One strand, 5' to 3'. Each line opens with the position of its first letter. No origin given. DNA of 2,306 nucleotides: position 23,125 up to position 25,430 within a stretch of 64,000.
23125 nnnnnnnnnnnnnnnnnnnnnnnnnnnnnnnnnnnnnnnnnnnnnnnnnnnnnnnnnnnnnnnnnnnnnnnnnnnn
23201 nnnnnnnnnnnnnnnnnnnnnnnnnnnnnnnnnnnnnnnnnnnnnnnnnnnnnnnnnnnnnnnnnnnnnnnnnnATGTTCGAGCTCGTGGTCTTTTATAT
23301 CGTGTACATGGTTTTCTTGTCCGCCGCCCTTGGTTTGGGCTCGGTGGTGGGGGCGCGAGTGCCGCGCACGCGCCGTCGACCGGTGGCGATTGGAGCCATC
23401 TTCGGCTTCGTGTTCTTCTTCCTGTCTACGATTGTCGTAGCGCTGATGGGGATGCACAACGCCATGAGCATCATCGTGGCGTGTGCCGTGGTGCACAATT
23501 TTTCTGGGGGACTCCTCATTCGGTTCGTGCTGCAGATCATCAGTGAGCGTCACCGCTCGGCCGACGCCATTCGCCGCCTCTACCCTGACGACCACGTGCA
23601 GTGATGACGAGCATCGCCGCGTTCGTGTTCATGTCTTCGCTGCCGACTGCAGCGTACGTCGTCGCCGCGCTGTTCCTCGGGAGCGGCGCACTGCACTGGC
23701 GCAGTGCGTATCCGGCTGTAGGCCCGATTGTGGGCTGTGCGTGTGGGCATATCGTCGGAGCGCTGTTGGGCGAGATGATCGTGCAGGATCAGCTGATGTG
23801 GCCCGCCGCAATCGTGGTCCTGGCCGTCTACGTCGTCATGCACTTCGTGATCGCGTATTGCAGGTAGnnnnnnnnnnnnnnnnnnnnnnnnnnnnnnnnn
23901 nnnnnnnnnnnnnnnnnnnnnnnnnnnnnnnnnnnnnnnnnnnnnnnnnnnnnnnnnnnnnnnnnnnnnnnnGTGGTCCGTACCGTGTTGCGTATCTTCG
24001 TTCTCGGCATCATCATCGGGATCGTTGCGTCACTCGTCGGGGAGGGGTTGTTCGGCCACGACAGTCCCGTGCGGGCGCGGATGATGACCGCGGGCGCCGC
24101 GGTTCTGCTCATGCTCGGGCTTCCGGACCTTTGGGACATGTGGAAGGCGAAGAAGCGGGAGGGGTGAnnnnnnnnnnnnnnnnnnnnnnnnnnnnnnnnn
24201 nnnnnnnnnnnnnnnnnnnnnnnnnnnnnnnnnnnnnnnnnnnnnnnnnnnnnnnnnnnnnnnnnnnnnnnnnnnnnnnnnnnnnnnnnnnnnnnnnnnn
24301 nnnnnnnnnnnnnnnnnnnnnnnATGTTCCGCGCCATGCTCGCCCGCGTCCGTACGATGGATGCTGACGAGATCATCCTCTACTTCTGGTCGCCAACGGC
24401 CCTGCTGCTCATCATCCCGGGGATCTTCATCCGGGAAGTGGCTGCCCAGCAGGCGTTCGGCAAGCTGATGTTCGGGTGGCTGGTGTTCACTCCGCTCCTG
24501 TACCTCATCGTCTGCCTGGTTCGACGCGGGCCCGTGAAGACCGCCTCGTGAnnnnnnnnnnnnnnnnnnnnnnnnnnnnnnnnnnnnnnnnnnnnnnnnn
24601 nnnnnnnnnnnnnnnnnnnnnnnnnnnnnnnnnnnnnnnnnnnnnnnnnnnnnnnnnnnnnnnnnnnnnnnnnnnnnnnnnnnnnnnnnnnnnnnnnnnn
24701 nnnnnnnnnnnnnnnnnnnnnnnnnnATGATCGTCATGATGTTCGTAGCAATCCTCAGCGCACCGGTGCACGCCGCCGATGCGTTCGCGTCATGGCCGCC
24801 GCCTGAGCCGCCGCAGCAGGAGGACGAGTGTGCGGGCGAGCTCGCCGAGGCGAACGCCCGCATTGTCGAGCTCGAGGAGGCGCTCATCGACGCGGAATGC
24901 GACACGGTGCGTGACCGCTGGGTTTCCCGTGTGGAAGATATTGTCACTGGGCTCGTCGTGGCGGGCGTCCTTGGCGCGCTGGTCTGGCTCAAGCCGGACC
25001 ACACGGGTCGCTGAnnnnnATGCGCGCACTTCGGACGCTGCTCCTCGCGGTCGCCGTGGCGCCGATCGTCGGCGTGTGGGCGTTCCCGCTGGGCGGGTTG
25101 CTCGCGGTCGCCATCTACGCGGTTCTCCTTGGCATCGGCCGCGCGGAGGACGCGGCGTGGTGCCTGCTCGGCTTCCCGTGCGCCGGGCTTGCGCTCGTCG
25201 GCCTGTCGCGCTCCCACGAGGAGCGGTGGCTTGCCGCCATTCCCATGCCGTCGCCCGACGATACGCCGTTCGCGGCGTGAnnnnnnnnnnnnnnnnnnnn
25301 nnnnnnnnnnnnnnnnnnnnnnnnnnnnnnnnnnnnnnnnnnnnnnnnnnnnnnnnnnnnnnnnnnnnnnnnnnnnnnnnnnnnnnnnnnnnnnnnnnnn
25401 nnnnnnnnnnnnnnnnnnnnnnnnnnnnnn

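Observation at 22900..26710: Tandem array of ~11 small membrane-protein genes with their own hairpin leaders (cassette / immunity-island-like)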

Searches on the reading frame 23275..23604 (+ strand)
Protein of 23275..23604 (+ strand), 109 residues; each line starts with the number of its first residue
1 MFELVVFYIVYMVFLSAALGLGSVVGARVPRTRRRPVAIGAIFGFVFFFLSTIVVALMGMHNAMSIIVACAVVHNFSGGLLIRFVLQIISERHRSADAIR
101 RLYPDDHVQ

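Call 11: search_protein_families(library=pfam, max_evalue=1, proteins=[window:23275-23604:+])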
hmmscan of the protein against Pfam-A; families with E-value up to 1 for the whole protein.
window:23275-23604:+ (109 aa): 7 families
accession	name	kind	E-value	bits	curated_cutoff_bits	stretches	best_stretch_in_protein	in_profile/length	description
PF14187.11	DUF4310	-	0.0029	17.8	27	1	9-48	164-203/209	Domain of unknown function (DUF4310)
PF01769.21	MgtE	-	0.099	13.3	27.6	1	12-93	16-98/125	Divalent cation transporter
PF17647.6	DUF5518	-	0.13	12.9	27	1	6-79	18-86/116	Family of unknown function (DUF5518)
PF03739.19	LptF_LptG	-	0.14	11.6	27.9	1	7-78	279-344/353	Lipopolysaccharide export system permease LptF/LptG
PF03169.20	OPT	-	0.16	11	25.8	1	11-87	359-438/623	OPT oligopeptide transporter protein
PF04932.20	Wzy_C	-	0.21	11.8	31.7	1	13-84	18-85/149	O-Antigen ligase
PF11023.14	DUF2614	-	0.77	10.4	21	0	32-73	32-73/111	Zinc-ribbon containing domain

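Call 21: find_encoding_contigs(protein=window:23275-23604:+, flank=10000, max_places=10)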
Protein window:23275-23604:+ (109 aa): 1 contig read that carries it; 1 place shown.
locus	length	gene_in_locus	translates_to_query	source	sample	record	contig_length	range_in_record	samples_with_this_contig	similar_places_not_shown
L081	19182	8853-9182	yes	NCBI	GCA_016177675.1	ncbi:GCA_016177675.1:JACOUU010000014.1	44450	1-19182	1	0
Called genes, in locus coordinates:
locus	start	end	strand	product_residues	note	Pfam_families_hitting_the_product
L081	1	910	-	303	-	PF05958:tRNA_U5-meth_tr, PF06325:PrmA (faint), PF13847:Methyltransf_31, PF13649:Methyltransf_25 (weak)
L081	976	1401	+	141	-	PF00588:SpoU_methylase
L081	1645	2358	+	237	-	PF00535:Glycos_transf_2, PF13641:Glyco_tranf_2_3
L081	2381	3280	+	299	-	PF01544:CorA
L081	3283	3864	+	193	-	PF06130:PTAC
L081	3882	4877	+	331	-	-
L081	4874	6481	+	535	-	PF01554:MatE (faint), PF03023:MurJ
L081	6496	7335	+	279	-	PF02698:DUF218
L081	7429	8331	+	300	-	-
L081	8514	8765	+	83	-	-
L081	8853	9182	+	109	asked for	-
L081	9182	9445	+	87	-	-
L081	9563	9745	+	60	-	-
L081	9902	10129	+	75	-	-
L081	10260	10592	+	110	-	-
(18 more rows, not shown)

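Call 46: search_protein_families(library=phrogs, max_evalue=0.01, proteins=[window:23275-23604:+])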
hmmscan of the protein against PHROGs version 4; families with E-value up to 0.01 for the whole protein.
window:23275-23604:+ (109 aa): 0 families

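Call 47: search_protein_families(library=ncbifam, max_evalue=0.01, proteins=[window:23275-23604:+])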
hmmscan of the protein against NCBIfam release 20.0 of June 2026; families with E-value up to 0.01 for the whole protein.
window:23275-23604:+ (109 aa): 0 families

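Call 48: search_protein_families(library=padloc, max_evalue=0.01, proteins=[window:23275-23604:+])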
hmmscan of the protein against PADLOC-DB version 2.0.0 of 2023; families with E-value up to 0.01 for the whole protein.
window:23275-23604:+ (109 aa): 0 families

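Call 53: search_protein_representatives(protein=window:23275-23604:+)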
Query: 109 residues. Proteins with E-value up to 0.001 (for the whole library): 1; up to 1e-10: 1; up to 1e-30: 1. The best 1 are listed.
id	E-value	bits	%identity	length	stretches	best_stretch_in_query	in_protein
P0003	5.0e-62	222.6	100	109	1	1-109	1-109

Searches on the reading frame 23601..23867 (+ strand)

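Call 11: search_protein_families(library=pfam, max_evalue=1, proteins=[window:23601-23867:+])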
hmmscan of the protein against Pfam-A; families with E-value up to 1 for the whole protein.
window:23601-23867:+ (88 aa): 3 families
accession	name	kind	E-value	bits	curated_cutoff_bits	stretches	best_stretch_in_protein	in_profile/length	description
PF13488.11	Gly-zipper_Omp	-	0.0028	18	25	1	39-60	16-38/46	Glycine zipper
PF03323.18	GerA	-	0.054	12.4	27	1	44-85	347-388/466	Bacillus/Clostridium GerA spore germination protein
PF20730.2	YetF_N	-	0.16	12.2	26.5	1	51-86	40-75/76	YetF N-terminal transmembrane domain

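Call 46: search_protein_families(library=phrogs, max_evalue=0.01, proteins=[window:23601-23867:+])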
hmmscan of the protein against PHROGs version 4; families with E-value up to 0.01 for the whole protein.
window:23601-23867:+ (88 aa): 0 families

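Call 47: search_protein_families(library=ncbifam, max_evalue=0.01, proteins=[window:23601-23867:+])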
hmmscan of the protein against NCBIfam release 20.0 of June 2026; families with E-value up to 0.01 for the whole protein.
window:23601-23867:+ (88 aa): 0 families

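Call 48: search_protein_families(library=padloc, max_evalue=0.01, proteins=[window:23601-23867:+])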
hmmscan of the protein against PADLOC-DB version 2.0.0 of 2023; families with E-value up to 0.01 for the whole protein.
window:23601-23867:+ (88 aa): 0 families

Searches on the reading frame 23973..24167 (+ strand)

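Call 11: search_protein_families(library=pfam, max_evalue=1, proteins=[window:23973-24167:+])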
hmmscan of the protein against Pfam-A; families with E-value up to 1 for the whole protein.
window:23973-24167:+ (64 aa): 2 families
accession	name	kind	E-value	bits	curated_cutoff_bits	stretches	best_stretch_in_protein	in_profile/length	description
PF01810.24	LysE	-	0.027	14.4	25.6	1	9-61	33-86/193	LysE type translocator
PF12669.12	FeoB_associated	-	0.37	11.5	27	0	42-63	7-27/44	FeoB-associated Cys-rich membrane protein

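Call 46: search_protein_families(library=phrogs, max_evalue=0.01, proteins=[window:23973-24167:+])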
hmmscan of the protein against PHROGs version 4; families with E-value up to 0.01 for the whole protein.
window:23973-24167:+ (64 aa): 1 family
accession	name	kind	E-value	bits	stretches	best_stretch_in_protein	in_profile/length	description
phrog_15180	-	unknown function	0.0025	19.1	1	12-38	32-58/82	-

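Call 47: search_protein_families(library=ncbifam, max_evalue=0.01, proteins=[window:23973-24167:+])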
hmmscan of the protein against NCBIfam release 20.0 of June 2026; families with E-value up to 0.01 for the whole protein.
window:23973-24167:+ (64 aa): 0 families

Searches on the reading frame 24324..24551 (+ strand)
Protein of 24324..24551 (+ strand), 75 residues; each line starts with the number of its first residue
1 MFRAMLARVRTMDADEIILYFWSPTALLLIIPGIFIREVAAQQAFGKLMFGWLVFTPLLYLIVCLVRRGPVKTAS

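Call 11: search_protein_families(library=pfam, max_evalue=1, proteins=[window:24324-24551:+])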
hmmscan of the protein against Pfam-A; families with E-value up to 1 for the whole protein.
window:24324-24551:+ (75 aa): 1 family
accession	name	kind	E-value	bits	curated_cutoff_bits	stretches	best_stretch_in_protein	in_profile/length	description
PF06182.17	ABC2_membrane_6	-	0.0075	16.5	22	1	26-66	172-212/229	ABC-2 family transporter protein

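Call 46: search_protein_families(library=phrogs, max_evalue=0.01, proteins=[window:24324-24551:+])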
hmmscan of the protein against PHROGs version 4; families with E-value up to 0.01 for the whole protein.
window:24324-24551:+ (75 aa): 0 families

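Call 47: search_protein_families(library=ncbifam, max_evalue=0.01, proteins=[window:24324-24551:+])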
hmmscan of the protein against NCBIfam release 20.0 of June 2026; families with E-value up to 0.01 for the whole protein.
window:24324-24551:+ (75 aa): 0 families

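Call 48: search_protein_families(library=padloc, max_evalue=0.01, proteins=[window:24324-24551:+])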
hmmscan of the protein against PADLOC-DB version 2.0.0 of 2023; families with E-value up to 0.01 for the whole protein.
window:24324-24551:+ (75 aa): 0 families

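Call 58: find_encoding_contigs(protein=window:24324-24551:+, flank=5000, max_places=10)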
Protein window:24324-24551:+ (75 aa): 2 contigs read that carry it; 2 places shown.
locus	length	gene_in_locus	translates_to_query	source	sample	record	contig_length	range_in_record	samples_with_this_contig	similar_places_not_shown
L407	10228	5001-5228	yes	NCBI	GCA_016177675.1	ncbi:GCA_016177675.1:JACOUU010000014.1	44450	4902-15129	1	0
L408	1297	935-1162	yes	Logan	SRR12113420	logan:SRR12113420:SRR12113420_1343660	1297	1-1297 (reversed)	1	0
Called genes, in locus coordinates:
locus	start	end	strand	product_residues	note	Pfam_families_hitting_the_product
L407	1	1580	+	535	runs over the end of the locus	PF01554:MatE (faint), PF03023:MurJ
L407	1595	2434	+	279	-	PF02698:DUF218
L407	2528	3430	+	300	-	-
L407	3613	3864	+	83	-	-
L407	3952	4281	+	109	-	-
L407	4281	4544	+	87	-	-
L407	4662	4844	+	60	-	-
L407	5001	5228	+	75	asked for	-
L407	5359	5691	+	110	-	-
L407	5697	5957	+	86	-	-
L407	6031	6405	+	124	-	-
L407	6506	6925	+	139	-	-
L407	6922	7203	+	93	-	-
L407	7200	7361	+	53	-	-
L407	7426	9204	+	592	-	PF01411:tRNA-synt_2c, PF07973:tRNA_SAD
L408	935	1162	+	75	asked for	-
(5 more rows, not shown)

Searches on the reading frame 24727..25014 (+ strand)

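Call 11: search_protein_families(library=pfam, max_evalue=1, proteins=[window:24727-25014:+])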
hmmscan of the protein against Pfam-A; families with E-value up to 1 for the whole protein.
window:24727-25014:+ (95 aa): 1 family
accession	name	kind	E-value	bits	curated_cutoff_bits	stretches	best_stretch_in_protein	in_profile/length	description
PF04632.18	FUSC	-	0.2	10.7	30.9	1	66-92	129-153/660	Fusaric acid resistance protein family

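Call 46: search_protein_families(library=phrogs, max_evalue=0.01, proteins=[window:24727-25014:+])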
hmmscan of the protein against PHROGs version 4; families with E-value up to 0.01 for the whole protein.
window:24727-25014:+ (95 aa): 0 families

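Call 47: search_protein_families(library=ncbifam, max_evalue=0.01, proteins=[window:24727-25014:+])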
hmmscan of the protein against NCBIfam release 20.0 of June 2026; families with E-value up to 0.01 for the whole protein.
window:24727-25014:+ (95 aa): 0 families

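Call 48: search_protein_families(library=padloc, max_evalue=0.01, proteins=[window:24727-25014:+])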
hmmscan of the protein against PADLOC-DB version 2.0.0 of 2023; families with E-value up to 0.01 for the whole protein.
window:24727-25014:+ (95 aa): 0 families

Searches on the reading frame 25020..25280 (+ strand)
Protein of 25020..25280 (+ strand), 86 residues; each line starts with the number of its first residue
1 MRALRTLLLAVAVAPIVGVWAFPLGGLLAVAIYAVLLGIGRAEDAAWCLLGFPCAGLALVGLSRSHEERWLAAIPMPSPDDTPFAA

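Call 11: search_protein_families(library=pfam, max_evalue=1, proteins=[window:25020-25280:+])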
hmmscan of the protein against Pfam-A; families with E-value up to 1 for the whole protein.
window:25020-25280:+ (86 aa): 0 families

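Call 46: search_protein_families(library=phrogs, max_evalue=0.01, proteins=[window:25020-25280:+])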
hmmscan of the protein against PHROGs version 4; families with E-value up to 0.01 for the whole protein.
window:25020-25280:+ (86 aa): 0 families

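Call 47: search_protein_families(library=ncbifam, max_evalue=0.01, proteins=[window:25020-25280:+])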
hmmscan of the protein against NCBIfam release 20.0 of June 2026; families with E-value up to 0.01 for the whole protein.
window:25020-25280:+ (86 aa): 0 families

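Call 48: search_protein_families(library=padloc, max_evalue=0.01, proteins=[window:25020-25280:+])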
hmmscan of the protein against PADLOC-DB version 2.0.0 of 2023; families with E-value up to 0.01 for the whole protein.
window:25020-25280:+ (86 aa): 0 families

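Call 59: find_encoding_contigs(protein=window:25020-25280:+, flank=5000, max_places=10)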
Protein window:25020-25280:+ (86 aa): 1 contig read that carries it; 1 place shown.
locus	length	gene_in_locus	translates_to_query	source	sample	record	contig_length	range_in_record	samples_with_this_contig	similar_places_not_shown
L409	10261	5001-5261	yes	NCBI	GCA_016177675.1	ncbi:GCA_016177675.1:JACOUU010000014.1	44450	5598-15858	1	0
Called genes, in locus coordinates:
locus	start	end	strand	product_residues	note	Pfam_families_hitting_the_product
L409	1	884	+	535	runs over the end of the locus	PF01554:MatE (faint), PF03023:MurJ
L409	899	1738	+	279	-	PF02698:DUF218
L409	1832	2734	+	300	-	-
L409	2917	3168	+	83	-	-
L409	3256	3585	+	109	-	-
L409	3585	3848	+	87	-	-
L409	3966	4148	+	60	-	-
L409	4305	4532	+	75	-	-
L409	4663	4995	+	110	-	-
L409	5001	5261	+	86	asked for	-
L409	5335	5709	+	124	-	-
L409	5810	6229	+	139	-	-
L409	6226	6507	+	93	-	-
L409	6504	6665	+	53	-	-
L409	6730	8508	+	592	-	PF01411:tRNA-synt_2c, PF07973:tRNA_SAD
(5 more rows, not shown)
